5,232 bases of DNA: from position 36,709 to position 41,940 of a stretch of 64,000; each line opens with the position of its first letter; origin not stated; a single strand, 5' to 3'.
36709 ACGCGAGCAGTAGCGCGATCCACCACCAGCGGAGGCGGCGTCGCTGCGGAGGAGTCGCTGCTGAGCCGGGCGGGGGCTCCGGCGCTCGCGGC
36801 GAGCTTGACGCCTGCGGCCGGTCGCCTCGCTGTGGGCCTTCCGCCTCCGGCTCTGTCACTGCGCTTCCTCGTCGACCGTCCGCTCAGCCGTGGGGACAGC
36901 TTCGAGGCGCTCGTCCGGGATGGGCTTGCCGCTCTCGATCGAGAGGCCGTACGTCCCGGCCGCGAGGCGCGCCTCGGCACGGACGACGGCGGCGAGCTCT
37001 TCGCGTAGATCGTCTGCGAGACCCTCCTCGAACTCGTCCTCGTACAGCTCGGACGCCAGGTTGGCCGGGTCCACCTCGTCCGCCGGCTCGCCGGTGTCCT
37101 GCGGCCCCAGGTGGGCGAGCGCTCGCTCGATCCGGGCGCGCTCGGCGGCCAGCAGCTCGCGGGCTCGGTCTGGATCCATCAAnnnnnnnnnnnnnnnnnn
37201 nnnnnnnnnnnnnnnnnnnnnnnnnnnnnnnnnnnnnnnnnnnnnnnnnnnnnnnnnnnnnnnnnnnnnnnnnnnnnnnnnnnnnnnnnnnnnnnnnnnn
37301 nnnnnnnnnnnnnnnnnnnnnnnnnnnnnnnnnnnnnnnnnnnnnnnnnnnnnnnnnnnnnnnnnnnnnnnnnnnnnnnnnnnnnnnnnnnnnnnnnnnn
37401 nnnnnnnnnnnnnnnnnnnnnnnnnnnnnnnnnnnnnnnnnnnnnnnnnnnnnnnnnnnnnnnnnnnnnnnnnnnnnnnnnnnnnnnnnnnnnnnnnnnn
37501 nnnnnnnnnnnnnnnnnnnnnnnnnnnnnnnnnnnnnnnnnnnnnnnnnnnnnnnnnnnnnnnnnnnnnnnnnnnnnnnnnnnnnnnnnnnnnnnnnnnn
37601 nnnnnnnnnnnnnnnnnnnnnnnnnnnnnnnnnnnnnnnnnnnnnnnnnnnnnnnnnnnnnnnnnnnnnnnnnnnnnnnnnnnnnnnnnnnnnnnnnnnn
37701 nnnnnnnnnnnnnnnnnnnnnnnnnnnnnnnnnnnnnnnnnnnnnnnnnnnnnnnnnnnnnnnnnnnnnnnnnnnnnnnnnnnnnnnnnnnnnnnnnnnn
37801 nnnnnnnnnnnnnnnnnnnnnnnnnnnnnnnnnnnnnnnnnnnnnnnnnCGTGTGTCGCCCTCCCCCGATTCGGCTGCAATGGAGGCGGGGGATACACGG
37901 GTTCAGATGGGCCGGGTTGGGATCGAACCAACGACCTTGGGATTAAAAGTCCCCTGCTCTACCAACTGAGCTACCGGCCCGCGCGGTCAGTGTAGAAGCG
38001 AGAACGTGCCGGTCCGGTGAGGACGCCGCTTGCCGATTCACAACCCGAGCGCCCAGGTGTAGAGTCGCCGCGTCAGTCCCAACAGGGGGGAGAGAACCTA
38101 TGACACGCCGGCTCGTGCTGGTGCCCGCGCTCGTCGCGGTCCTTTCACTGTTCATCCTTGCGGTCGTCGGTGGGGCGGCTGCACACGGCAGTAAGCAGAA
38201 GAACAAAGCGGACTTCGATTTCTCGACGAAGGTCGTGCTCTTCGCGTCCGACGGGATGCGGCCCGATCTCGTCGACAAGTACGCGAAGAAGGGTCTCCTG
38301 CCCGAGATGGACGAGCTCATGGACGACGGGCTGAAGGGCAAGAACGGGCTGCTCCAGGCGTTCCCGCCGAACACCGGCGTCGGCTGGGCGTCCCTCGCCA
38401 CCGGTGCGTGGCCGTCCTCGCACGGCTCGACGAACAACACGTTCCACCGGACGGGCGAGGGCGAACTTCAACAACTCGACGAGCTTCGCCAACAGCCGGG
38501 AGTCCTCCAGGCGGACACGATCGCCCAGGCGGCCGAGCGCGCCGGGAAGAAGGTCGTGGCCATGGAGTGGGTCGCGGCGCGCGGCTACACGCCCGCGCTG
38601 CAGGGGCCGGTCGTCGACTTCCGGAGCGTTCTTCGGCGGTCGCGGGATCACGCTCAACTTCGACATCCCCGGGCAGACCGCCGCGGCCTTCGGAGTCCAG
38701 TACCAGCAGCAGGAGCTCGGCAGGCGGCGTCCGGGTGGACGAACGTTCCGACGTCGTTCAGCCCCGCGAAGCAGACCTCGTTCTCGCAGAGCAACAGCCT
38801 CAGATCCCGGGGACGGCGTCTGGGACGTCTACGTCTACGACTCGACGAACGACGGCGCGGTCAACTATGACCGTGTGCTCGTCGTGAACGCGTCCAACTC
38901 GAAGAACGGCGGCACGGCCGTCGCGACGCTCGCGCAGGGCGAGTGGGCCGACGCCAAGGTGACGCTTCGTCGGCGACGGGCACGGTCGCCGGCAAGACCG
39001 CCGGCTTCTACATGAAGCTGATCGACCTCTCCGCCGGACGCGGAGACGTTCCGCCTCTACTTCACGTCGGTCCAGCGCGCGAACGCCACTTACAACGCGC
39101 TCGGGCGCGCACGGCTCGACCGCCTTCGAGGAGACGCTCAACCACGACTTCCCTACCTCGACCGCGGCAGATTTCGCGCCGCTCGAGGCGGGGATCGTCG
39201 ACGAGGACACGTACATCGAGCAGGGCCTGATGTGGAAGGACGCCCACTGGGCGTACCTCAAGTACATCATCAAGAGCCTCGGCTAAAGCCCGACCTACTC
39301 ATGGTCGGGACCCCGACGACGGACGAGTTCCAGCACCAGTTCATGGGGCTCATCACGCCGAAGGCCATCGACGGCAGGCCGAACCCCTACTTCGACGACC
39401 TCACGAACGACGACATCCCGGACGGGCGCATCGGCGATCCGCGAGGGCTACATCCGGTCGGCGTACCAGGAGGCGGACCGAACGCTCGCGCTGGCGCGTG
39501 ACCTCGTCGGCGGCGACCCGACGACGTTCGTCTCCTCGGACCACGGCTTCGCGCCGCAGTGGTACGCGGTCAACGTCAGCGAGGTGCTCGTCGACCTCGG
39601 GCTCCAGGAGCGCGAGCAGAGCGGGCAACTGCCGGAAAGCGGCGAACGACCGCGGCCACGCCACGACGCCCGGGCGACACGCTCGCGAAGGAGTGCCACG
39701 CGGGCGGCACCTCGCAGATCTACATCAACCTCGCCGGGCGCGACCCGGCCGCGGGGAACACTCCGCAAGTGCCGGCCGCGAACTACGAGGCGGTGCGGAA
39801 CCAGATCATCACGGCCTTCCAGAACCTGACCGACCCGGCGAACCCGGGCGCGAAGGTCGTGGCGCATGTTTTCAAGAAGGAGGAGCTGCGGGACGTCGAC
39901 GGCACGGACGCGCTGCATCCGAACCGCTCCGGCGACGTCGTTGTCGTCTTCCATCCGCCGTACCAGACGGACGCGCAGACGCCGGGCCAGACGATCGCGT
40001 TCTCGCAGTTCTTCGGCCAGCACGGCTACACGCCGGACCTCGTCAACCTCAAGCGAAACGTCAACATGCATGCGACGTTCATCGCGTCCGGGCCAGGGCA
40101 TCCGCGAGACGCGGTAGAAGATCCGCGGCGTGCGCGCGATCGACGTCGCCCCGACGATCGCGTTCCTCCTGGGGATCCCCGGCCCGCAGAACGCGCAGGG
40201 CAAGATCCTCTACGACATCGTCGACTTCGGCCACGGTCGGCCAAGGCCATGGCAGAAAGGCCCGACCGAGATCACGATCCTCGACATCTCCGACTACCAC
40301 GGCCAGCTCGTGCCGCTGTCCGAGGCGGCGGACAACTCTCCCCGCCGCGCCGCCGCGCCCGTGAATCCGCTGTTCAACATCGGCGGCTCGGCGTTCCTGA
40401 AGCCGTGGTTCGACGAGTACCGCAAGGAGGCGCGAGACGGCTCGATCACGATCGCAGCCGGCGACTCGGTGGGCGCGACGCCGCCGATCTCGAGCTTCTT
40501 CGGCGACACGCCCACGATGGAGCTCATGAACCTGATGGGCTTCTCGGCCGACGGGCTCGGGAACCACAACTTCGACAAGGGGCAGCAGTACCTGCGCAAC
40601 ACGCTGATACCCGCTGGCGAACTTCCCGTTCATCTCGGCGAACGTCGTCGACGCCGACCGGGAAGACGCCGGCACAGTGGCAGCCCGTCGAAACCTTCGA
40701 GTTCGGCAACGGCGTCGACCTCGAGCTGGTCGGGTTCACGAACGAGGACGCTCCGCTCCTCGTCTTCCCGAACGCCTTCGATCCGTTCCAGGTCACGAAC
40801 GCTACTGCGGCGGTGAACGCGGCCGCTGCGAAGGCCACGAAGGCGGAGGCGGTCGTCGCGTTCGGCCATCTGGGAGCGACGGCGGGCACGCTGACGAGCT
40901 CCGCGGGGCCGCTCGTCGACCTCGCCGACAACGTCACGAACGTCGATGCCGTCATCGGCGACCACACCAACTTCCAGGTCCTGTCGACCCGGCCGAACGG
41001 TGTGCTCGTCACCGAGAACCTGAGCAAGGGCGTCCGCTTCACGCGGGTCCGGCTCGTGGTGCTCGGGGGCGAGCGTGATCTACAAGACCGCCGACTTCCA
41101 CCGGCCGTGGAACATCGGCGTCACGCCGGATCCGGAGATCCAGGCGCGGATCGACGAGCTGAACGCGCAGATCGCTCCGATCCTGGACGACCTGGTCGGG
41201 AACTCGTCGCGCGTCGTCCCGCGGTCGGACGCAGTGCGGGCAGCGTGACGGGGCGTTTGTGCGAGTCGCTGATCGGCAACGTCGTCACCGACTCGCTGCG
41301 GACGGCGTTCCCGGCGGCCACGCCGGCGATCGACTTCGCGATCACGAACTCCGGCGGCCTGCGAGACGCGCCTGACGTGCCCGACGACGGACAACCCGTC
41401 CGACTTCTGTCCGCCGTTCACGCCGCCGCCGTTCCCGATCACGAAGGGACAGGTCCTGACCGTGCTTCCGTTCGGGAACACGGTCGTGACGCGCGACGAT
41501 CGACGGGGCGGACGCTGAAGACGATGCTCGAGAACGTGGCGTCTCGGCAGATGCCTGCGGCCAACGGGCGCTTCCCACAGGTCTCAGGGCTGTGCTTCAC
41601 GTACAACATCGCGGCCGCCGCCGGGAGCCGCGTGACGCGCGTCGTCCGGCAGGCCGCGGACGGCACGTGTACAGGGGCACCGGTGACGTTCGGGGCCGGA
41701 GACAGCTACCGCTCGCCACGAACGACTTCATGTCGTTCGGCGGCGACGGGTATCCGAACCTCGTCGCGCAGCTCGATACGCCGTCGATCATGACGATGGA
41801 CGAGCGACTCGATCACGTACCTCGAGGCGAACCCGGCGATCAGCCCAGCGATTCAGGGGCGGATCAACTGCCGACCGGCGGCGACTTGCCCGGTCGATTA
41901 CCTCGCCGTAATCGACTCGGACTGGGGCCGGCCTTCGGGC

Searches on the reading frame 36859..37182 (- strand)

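Call 41: search_protein_families(library=pfam, proteins=[window:36859-37182:-], max_evalue=0.001)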
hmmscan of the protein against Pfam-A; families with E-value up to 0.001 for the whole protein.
window:36859-37182:- (108 aa): 1 family
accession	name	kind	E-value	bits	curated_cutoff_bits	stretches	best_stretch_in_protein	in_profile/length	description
PF01258.23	zf-dskA_traR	-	3.4e-05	24.2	24.9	1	83-104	8-29/36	Prokaryotic dksA/traR C4-type zinc finger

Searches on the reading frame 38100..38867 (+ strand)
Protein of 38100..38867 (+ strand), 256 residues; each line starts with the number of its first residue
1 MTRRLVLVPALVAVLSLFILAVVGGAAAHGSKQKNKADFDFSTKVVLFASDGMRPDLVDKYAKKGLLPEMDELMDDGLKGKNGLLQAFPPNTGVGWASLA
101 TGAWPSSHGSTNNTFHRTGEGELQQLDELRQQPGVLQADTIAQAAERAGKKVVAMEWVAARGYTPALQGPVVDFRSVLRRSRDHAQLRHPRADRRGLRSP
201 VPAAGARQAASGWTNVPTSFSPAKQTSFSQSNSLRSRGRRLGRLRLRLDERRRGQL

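Call 41: search_protein_families(library=pfam, proteins=[window:38100-38867:+], max_evalue=0.001)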
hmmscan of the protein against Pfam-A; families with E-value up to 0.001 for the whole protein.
window:38100-38867:+ (256 aa): 1 family
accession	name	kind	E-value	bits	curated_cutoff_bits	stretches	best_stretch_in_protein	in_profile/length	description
PF01663.27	Phosphodiest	-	1.8e-22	80.9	23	1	45-160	1-110/342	Type I phosphodiesterase / nucleotide pyrophosphatase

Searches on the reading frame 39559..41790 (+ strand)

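Call 41: search_protein_families(library=pfam, proteins=[window:39559-41790:+], max_evalue=0.001)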
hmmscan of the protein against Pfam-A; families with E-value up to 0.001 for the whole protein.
window:39559-41790:+ (744 aa): 1 family
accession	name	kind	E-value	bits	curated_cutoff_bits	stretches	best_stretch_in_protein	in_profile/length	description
PF02872.23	5_nucleotid_C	-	2.3e-14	54.2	23.6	1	564-695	16-123/158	5'-nucleotidase, C-terminal domain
